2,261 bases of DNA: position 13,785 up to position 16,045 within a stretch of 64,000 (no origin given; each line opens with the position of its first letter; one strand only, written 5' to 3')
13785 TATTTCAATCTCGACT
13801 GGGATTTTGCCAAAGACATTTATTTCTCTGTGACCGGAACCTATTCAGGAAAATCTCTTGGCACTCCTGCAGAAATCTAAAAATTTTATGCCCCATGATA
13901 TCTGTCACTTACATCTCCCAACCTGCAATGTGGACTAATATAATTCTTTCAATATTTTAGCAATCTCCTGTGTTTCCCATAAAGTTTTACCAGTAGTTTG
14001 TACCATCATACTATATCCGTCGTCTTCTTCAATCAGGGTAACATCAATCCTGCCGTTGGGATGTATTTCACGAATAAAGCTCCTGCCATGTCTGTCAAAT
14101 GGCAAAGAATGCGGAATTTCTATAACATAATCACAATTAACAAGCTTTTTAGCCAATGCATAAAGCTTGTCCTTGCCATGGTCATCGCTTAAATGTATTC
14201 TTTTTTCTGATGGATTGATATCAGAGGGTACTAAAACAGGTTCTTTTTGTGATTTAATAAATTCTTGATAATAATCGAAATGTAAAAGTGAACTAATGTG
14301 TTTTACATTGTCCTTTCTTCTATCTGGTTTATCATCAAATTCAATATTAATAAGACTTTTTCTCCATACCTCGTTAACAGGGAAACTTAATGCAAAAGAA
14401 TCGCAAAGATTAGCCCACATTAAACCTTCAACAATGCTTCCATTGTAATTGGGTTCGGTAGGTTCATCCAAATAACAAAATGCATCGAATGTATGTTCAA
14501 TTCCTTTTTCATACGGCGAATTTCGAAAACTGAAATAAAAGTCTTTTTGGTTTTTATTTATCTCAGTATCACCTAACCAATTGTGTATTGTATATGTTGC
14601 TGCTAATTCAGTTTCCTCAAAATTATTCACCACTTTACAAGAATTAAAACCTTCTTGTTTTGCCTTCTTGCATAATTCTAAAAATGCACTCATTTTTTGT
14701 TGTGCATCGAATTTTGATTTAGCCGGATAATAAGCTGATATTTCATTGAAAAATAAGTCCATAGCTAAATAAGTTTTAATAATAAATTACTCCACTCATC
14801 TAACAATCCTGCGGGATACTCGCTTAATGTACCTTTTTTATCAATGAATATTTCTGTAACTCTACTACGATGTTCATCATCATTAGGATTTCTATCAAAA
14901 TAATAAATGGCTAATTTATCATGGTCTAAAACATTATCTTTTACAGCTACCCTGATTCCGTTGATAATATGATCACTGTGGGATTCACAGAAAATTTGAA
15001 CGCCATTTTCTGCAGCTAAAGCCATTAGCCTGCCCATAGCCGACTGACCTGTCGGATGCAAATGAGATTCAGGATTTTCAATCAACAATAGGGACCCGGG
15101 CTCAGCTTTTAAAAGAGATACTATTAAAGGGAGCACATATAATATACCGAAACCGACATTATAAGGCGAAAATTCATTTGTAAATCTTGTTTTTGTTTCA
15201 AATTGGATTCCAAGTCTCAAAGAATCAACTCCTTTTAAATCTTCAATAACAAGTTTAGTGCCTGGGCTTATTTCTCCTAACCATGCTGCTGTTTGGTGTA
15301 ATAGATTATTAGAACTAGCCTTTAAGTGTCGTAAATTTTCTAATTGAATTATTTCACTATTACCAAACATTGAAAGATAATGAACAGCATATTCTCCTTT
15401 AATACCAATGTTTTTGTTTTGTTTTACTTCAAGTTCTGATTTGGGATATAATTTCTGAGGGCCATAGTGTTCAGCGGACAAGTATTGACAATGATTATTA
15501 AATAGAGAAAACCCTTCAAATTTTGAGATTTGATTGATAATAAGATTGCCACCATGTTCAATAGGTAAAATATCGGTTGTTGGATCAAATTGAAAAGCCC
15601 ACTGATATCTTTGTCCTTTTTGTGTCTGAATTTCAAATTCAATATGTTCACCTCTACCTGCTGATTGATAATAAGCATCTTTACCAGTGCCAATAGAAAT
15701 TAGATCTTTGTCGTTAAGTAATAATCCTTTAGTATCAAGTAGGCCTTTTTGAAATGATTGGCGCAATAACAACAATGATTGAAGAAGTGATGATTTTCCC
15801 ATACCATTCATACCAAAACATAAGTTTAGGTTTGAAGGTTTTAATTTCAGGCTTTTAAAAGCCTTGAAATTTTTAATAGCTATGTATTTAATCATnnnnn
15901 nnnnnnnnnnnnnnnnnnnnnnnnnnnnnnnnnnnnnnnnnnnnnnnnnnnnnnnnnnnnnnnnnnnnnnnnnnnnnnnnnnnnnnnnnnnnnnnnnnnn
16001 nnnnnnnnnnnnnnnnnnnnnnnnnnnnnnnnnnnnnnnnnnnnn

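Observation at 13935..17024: Three-gene DUF262 / AAA_15-DUF3696 ATPase / unknown-protein operon in an AT-rich islet: candidate phage-defence system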

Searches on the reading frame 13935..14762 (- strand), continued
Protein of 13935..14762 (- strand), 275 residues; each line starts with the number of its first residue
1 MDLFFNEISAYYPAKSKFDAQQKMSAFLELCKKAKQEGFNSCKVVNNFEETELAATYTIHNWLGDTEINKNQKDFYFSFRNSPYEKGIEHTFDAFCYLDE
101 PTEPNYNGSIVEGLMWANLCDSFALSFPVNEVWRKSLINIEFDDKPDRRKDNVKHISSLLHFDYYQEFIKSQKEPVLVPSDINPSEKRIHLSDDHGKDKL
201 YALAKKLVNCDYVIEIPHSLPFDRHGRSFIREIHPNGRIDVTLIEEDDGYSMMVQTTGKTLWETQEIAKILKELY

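Call 76: search_protein_families(library=padloc, proteins=[L034:5072-6298:+, L034:6539-6880:+, L034:6882-7997:+, L034:8001-8843:+, L039:34-870:+, L039:1205-2329:+, L039:4761-5846:+, L039:6849-7973:+, L039:7977-8837:+], max_evalue=0.00001)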
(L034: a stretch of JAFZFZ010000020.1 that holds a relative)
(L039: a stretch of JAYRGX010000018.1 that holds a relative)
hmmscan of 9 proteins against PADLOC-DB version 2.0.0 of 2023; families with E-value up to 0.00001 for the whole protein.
L034:5072-6298:+ (408 aa): 0 families

L034:6539-6880:+ (113 aa): 0 families

L034:6882-7997:+ (371 aa): 104 families (the best 25 are shown)
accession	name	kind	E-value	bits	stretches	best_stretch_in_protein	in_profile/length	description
PDLC03878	NsnB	-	1.6e-97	325.4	1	1-370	1-344/345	-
PDLC04148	HEC-03B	-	2.1e-41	140.5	2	239-359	317-435/458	-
PDLC04707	PDC-M55A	-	2.9e-36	123.4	2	148-360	183-401/421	-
PDLC02979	AriA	-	4.5e-29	100.4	2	212-306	276-373/373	-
PDLC02980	AriA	-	3.4e-23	81.1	1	24-307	1-304/304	-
PDLC00096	GajA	-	7.7e-22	75.7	1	216-321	237-352/630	AAA ATPase domain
PDLC00091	GajA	-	5.4e-19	66.5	2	264-306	300-342/627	AAA ATPase domain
PDLC04393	PDC-M07A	-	9.4e-19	65.7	2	1-93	1-92/435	-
PDLC04392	PDC-M07A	-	3.8e-18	63.8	2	1-95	1-94/432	-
PDLC04179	HEC-01A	-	1.2e-17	62.2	1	258-342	357-431/459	-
PDLC04391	PDC-M07A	-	2.4e-17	61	2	1-99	1-99/412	-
PDLC04176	HEC-01A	-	2.6e-17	61.3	1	3-310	4-325/371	-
PDLC04149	HEC-04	-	1.7e-16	57.9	1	192-309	164-280/494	-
PDLC04178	HEC-01A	-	2.3e-16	57.8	2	2-67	9-72/399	-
PDLC00069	GajA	-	4.6e-16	56.4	1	262-318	336-393/687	AAA ATPase domain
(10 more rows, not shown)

L034:8001-8843:+ (280 aa): 4 families
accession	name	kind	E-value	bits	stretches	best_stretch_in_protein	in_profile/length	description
PDLC03895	NsnC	-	1.5e-64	216.3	1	1-279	1-280/281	-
PDLC03912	NsnC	-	3.1e-11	41.7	1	2-169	3-172/316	-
PDLC01930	CARF7--CARF_DUF2103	-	3.3e-11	41.1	1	185-279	259-352/353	-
PDLC03879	NsnC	-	1.3e-10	39.4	1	1-166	3-166/305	-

L039:34-870:+ (278 aa): 0 families

L039:1205-2329:+ (374 aa): 121 families (the best 25 are shown)
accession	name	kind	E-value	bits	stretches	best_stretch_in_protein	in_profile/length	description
PDLC03878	NsnB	-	4.4e-92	307.5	1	5-373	1-342/345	-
PDLC04148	HEC-03B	-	5.5e-36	122.6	2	239-363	311-434/458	-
PDLC04707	PDC-M55A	-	2.8e-35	120.1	2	144-363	172-399/421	-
PDLC02979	AriA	-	2.9e-32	110.9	2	245-313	297-373/373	-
PDLC00091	GajA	-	9.5e-21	72.3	1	269-312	298-341/627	AAA ATPase domain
PDLC00096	GajA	-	8.1e-20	69.1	1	229-315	247-339/630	AAA ATPase domain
PDLC02980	AriA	-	5.5e-19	67.2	1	28-314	1-304/304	-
PDLC04176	HEC-01A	-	1.2e-18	65.6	1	6-317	3-325/371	-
PDLC00099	GajA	-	3.3e-18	64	1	107-313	168-344/626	AAA ATPase domain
PDLC00069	GajA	-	6.8e-18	62.4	1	268-313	335-381/687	AAA ATPase domain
PDLC04611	PDC-M38A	-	5.5e-17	60.3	2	122-322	153-339/383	-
PDLC04175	HEC-01A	-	6.6e-17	59.6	1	1-317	1-316/363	-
PDLC04393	PDC-M07A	-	1e-16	59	2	5-62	1-59/435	-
PDLC04179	HEC-01A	-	1.2e-16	58.9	1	264-316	356-408/459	-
PDLC04392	PDC-M07A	-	1.8e-16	58.2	2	5-54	1-49/432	-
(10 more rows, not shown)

L039:4761-5846:+ (361 aa): 1 family
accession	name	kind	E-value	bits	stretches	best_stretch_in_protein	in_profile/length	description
PDLC02990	DarG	-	9.8e-114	378.2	1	10-354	1-327/329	-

L039:6849-7973:+ (374 aa): 115 families (the best 25 are shown)
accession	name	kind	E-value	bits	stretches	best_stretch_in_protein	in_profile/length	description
PDLC03878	NsnB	-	3.8e-92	307.7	1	5-373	1-342/345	-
PDLC04148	HEC-03B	-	1.4e-35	121.2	2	246-363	317-434/458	-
PDLC04707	PDC-M55A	-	5.2e-35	119.3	2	144-363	172-399/421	-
PDLC02979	AriA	-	7.7e-32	109.5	2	231-313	290-373/373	-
PDLC00091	GajA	-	8.5e-20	69.1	1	269-312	298-341/627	AAA ATPase domain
PDLC00096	GajA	-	2.2e-19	67.7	1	229-315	247-339/630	AAA ATPase domain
PDLC02980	AriA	-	1e-18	66.4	1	28-314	1-304/304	-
PDLC04176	HEC-01A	-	2.1e-18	64.8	1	6-317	3-325/371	-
PDLC00099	GajA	-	1e-17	62.4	1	109-313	169-344/626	AAA ATPase domain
PDLC00069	GajA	-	3.7e-17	60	1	268-313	335-381/687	AAA ATPase domain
PDLC04611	PDC-M38A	-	8e-17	59.8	2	120-322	151-339/383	-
PDLC04175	HEC-01A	-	8.6e-17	59.2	1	1-317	1-316/363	-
PDLC04179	HEC-01A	-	3.6e-16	57.3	1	264-316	356-408/459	-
PDLC04393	PDC-M07A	-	6.4e-16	56.4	2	5-61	1-58/435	-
PDLC04392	PDC-M07A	-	7.5e-16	56.2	2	5-54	1-49/432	-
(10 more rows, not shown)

L039:7977-8837:+ (286 aa): 3 families
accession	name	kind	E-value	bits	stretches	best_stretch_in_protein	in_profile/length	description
PDLC03895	NsnC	-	6.1e-61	204.5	1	8-285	2-281/281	-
PDLC01930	CARF7--CARF_DUF2103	-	3.5e-11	41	1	177-284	247-352/353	-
PDLC03879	NsnC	-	1.3e-10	39.4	1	8-180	4-173/305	-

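Call 77: search_protein_families(library=pfam, proteins=[L034:5072-6298:+, L034:6539-6880:+, L034:2613-4436:+, L039:34-870:+, L039:3611-3979:+, L039:4145-4795:+], max_evalue=0.01)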
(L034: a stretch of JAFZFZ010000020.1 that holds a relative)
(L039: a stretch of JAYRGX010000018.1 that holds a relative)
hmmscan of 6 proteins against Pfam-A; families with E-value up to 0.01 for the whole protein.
L034:5072-6298:+ (408 aa): 2 families
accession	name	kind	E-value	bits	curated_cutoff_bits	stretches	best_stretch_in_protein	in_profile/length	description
PF01593.30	Amino_oxidase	-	1.9e-13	50.9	19.8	1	20-338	15-364/443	Flavin containing amine oxidoreductase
PF13450.12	NAD_binding_8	-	1.2e-09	38.8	21.9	1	4-62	1-64/68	NAD(P)-binding Rossmann-like domain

L034:6539-6880:+ (113 aa): 1 family
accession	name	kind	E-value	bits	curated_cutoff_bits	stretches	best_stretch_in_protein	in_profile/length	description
PF09827.14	CRISPR_Cas2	-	0.00093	19.8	23.8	1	23-95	3-71/74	CRISPR associated protein Cas2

L034:2613-4436:+ (607 aa): 4 families
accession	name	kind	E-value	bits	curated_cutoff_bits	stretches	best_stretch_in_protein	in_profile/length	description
PF00535.33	Glycos_transf_2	-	9.8e-29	100.9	23.3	1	14-145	1-131/168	Glycosyl transferase family 2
PF02585.22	PIG-L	-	4.4e-21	76.2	28.2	1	400-524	2-127/129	GlcNAc-PI de-N-acetylase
PF13641.12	Glyco_tranf_2_3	-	7.8e-12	46.1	27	1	13-117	3-111/230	Glycosyltransferase like family 2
PF10111.15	Glyco_tranf_2_2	-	0.0071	16.3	27.3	0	14-149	1-143/276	Glycosyltransferase like family 2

L039:34-870:+ (278 aa): 1 family
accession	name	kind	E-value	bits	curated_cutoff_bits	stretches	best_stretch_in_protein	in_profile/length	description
PF00953.26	Glycos_transf_4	-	1.4e-24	87.4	27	1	26-164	4-155/160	Glycosyl transferase family 4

L039:3611-3979:+ (122 aa): 0 families

L039:4145-4795:+ (216 aa): 1 family
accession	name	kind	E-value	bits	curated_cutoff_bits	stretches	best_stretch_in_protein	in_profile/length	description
PF14487.12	DarT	-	1.6e-55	188.4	22.5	1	12-214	1-201/201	ssDNA thymidine ADP-ribosyltransferase, DarT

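Call 83: search_protein_families(library=pfam, proteins=[L001:10840-12741:+, L034:6599-6880:+], max_evalue=0.01)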
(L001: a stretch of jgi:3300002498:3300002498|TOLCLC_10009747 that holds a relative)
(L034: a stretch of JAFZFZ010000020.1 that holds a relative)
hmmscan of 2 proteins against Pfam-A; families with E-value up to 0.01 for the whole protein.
L001:10840-12741:+ (634 aa): 6 families
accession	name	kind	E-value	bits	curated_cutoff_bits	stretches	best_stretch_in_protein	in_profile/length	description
PF18766.7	SWI2_SNF2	-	2.8e-28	99.5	26.7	2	272-424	1-144/221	SWI2/SNF2 ATPase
PF04313.20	HSDR_N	-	1.7e-16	61.1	25.1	1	109-200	109-194/198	Type I restriction enzyme R protein N terminus (HSDR_N)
PF04851.21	ResIII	-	7.9e-15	55.6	22.5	1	269-475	4-163/164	Type III restriction enzyme, res subunit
PF00270.35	DEAD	-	3.4e-09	37.1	26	1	289-427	13-146/167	DEAD/DEAH box helicase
PF00176.29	SNF2-rel_dom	-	0.0019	17.8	24.9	1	293-414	20-141/290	SNF2-related domain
PF22515.2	DUF6996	-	0.0071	16.8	27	0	70-125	13-69/71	Domain of unknown function (DUF6996)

L034:6599-6880:+ (93 aa): 1 family
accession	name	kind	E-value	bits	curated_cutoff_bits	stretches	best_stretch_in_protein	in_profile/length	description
PF09827.14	CRISPR_Cas2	-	0.00086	19.9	23.8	1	3-75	3-71/74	CRISPR associated protein Cas2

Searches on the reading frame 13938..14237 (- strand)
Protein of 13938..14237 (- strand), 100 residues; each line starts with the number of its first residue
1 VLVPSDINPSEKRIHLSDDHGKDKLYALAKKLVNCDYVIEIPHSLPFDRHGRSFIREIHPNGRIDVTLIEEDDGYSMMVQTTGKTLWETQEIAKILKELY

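Call 41: find_homologous_proteins(query=A2, max_evalue=0.01)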
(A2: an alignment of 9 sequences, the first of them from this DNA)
Query A2 (9 sequences) (100 aa, profile of the alignment): 54 proteins with E <= 0.01 among 312 candidates.
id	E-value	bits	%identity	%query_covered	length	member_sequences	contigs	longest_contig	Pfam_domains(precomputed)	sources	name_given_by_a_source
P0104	9.8e-37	143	48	99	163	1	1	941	-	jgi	jgi:hypothetical protein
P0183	1.0e-36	143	43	100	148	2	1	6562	-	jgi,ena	-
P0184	2.4e-36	142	57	99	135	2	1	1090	-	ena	-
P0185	9.2e-36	140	47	100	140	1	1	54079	-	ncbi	-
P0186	2.5e-35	138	57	95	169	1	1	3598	-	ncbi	-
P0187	2.6e-35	138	48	99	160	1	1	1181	-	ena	-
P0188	3.1e-35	138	50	92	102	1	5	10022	-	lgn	-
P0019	5.3e-35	137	60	95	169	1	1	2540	-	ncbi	-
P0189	8.7e-35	137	46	89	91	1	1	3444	-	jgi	jgi:hypothetical protein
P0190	1.1e-34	136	46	99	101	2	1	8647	-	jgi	-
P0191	2.4e-34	135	42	99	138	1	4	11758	-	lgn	-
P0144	3.5e-34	135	46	99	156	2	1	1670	-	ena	-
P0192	6.8e-34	134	47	89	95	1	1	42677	-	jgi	-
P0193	1.2e-33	133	46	99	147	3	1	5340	-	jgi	jgi:uncharacterized glyoxalase superfamily protein PhnB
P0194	6.9e-33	130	47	96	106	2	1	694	-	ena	-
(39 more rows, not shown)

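Call 49: predict_structure(alignment_id=A3)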
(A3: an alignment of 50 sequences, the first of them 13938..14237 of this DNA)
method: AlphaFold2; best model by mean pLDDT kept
length: 100 residues; sequences in the alignment: 50
mean_pLDDT: 94.1   pTM: 0.85
mean pLDDT of the five models: 94.1, 93.3, 93.2, 93.0, 91.3
residues with pLDDT >= 90: 83; 70-90: 17; 50-70: 0; < 50: 0
segments of 3 or more residues with pLDDT < 50: none
pLDDT, mean of each block of 10 residues (from residue 1): 95 91 94 98 92 93 94 91 98 96
secondary structure, 60 per line:
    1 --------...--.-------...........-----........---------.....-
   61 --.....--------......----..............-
elements in order: H22-32 E38-45 E55-59 E63-67 E76-81 H86-99

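Call 60: fold_search(model_id=the predicted structure, library=pdb)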
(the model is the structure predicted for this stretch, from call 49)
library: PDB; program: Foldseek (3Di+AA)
matches with E <= 10: 291; with E <= 0.001: 0
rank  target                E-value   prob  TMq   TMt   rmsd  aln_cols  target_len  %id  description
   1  9evs_1F               7.1e-01  0.41  0.30  0.20   3.8        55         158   18  Structure of the flowering plant mitoribosome with P-site tRNA (released 2025-09-03)
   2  9gyt_1F               9.8e-01  0.08  0.28  0.19   8.7        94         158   14  High resolution structure of B. oleracea mitoribosome (released 2025-10-15)
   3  5mlc_G                1.1e+00  0.16  0.31  0.19   5.5        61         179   15  Cryo-EM structure of the spinach chloroplast ribosome reveals the location of plastid-specific ribosomal proteins and  (released 2016-12-28)
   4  7as8_H                1.1e+00  0.15  0.29  0.19   5.7        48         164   14  Bacillus subtilis ribosome quality control complex state B. Ribosomal 50S subunit with P-tRNA, RqcH, and RqcP/YabO (released 2020-12-09)
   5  4v63_BG               1.1e+00  0.12  0.35  0.22   7.9        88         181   20  Structural basis for translation termination on the 70S ribosome. (released 2014-07-09)
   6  6yhs_D                1.1e+00  0.21  0.29  0.17   4.0        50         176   16  Acinetobacter baumannii ribosome-amikacin complex - 50S subunit (released 2020-09-16)
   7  7ope_H                1.1e+00  0.20  0.27  0.16   4.1        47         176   15  RqcH DR variant bound to 50S-peptidyl-tRNA-RqcP RQC complex (rigid body refinement) (released 2021-07-21)
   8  6ppk_F                1.1e+00  0.18  0.31  0.24   4.4        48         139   19  RbgA+45SRbgA complex (released 2019-09-18)
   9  5mmi_F                1.1e+00  0.18  0.28  0.16   3.7        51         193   18  Structure of the large subunit of the chloroplast ribosome (released 2017-01-11)
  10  8uu4_F                1.2e+00  0.16  0.33  0.21   6.5        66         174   18  Cryo-EM structure of the Listeria innocua 70S ribosome in complex with HPF (structure I-A) (released 2024-02-28)
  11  5xym_F                1.2e+00  0.13  0.23  0.14   4.2        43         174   16  Large subunit of Mycobacterium smegmatis (released 2017-09-27)
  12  2bgg_B                1.2e+00  0.08  0.36  0.12  10.5       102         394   15  The structure of a Piwi protein from Archaeoglobus fulgidus complexed with a 16nt siRNA duplex. (released 2005-03-31)
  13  6ywe_E                1.3e+00  0.18  0.28  0.10   3.6        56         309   12  The structure of the mitoribosome from Neurospora crassa in the P/E tRNA bound state (released 2020-11-11)
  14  4v61_BH               1.3e+00  0.13  0.33  0.20   8.7        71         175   15  Homology model for the Spinach chloroplast 30S subunit fitted to 9.4A cryo-EM map of the 70S chlororibosome. (released 2014-07-09)
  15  7unr_F                1.3e+00  0.12  0.36  0.23   7.6        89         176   19  Pseudomonas aeruginosa 70S ribosome initiation complex bound to compact IF2-GDP (composite structure I-A) (released 2022-06-22)
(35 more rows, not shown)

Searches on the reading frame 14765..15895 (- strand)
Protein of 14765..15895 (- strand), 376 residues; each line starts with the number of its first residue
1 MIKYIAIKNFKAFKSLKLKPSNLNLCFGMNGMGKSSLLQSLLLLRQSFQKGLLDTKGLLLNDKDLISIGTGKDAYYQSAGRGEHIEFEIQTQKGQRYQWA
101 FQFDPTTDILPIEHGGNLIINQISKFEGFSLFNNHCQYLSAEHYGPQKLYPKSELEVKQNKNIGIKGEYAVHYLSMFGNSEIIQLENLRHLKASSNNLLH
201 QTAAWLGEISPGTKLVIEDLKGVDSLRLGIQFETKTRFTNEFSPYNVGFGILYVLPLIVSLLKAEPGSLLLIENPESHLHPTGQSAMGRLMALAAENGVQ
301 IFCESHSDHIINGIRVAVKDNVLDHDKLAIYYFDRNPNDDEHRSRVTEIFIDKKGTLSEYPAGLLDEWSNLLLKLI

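Call 3: search_protein_families(library=pfam, proteins=[window:14765-15895:-], max_evalue=0.1)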
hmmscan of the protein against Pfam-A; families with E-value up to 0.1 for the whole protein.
window:14765-15895:- (376 aa): 8 families
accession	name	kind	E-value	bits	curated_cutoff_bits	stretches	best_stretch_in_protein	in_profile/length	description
PF13304.12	AAA_21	-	1.3e-22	81.7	27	1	28-312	6-304/304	AAA domain, putative AbiEii toxin, Type IV TA system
PF13175.12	AAA_15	-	2e-19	70.9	32.1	2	243-311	297-374/374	AAA ATPase domain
PF12476.13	DUF3696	-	1.4e-12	48.1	22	1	323-375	1-52/52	Protein of unknown function (DUF3696)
PF02463.25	SMC_N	-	1.9e-07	31.2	40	1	1-42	1-45/220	RecF/RecN/SMC N terminal domain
PF13476.12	AAA_23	-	8.6e-06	27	27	1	5-102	2-95/201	AAA domain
PF11398.14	DUF2813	-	7.9e-05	22.6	21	0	3-44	4-45/372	Protein of unknown function (DUF2813)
PF00005.33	ABC_tran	-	0.014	16.5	25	1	15-63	5-52/137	ABC transporter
PF13555.12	AAA_29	-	0.092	12.9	27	0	9-41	11-42/61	P-loop containing region of AAA domain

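Call 4: search_protein_families(library=padloc, proteins=[window:14765-15895:-], max_evalue=0.1)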
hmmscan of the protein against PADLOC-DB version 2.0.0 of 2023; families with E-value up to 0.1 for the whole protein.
window:14765-15895:- (376 aa): 136 families (the best 25 are shown)
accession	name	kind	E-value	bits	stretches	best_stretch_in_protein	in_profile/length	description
PDLC03878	NsnB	-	4.3e-110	366.7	1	1-375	1-342/345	-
PDLC04148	HEC-03B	-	4.6e-34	116.2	2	144-364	219-433/458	-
PDLC02980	AriA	-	6.8e-22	76.8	2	215-312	220-304/304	-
PDLC02979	AriA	-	3.5e-21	74.4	2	243-311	296-373/373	-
PDLC04707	PDC-M55A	-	1.2e-20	71.9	1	130-367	182-401/421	-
PDLC04176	HEC-01A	-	1.7e-16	58.5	2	196-312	207-322/371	-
PDLC04175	HEC-01A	-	2.2e-16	57.9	2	2-98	6-92/363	-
PDLC04611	PDC-M38A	-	6.2e-15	53.6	2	1-54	1-55/383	-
PDLC04182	HEC-01A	-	7.8e-15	52.7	2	225-315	265-355/406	-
PDLC04178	HEC-01A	-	2.6e-14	51.1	2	188-312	206-332/399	-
PDLC02336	AbiLi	-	3.1e-14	51.3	1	1-327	1-308/340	AbiLi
PDLC04393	PDC-M07A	-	4.8e-14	50.2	2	1-112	1-111/435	-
PDLC04214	HEC-02A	-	1.9e-13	48.4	2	265-320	236-291/338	-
PDLC04144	HEC-01B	-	2.4e-13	48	2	189-316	222-346/395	-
PDLC00096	GajA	-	3e-13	47.4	2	239-316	258-342/630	AAA ATPase domain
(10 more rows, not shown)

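Call 5: search_protein_families(library=ncbifam, proteins=[window:14765-15895:-], max_evalue=0.1)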
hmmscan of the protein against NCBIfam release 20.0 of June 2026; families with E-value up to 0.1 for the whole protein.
window:14765-15895:- (376 aa): 19 families
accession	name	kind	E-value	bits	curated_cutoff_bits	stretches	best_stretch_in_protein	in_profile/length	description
NF047739.1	antiphage_MADS3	equivalog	1.2e-10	41.2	420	2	1-92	1-90/427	methylation-associated defense system AAA family ATPase MAD3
TIGR00611.2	recf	equivalog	2.8e-07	30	172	1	2-45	1-45/339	DNA replication/repair protein RecF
NF038234.1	retron_eff_Eco8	equivalog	3e-06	26.1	250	1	2-42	3-44/679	retron Eco8 family effector endonuclease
NF003034.1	PRK03918.1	equivalog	4.9e-05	21.5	700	1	2-43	3-45/878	DNA double-strand break repair ATPase Rad50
NF041760.1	PtuA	equivalog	0.00031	19.8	500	1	2-48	52-99/524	retron Ec78 anti-phage system effector ATPase PtuA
TIGR03740.1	galliderm_ABC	subfamily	0.00039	20.2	309.75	0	250-316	128-189/223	lantibiotic protection ABC transporter ATP-binding subunit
NF053563.1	Rkd4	equivalog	0.0061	14.7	860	1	2-41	3-43/747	arcadin-4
NF010068.0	PRK13548.1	equivalog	0.0083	15.2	261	0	15-41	25-51/261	heme ABC transporter ATP-binding protein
NF040873.1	AztA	equivalog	0.0089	15.6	220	0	16-41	13-38/191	zinc ABC transporter ATP-binding protein AztA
TIGR01166.1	cbiO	subfamily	0.013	14.9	211.8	0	268-307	147-186/190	cobalt ABC transporter, ATP-binding protein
NF002981.0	PRK03695.1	equivalog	0.014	14.8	281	0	266-306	155-195/253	vitamin B12 ABC transporter ATP-binding protein BtuD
TIGR04435.1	restrict_AAA_1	hypoth_equivalog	0.014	14.1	300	0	260-286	412-438/568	restriction system-associated AAA family ATPase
NF045691.1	ABCF_VgaF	exception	0.021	13.4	975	1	6-138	14-135/459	ABC-F type ribosomal protection protein Vga(F)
NF041774.1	tung_ATPbind_TupC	equivalog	0.024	13.6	400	1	13-64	18-71/319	tungstate ABC transporter ATP-binding protein TupC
TIGR02673.1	FtsE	equivalog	0.03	14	264.85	0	15-60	22-66/214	cell division ATP-binding protein FtsE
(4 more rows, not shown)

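Call 46: search_solved_structures(query=window:14765-15895:-, max_evalue=0.001)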
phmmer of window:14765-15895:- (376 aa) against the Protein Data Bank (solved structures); distinct sequences matched with E-value up to 0.001: 0.
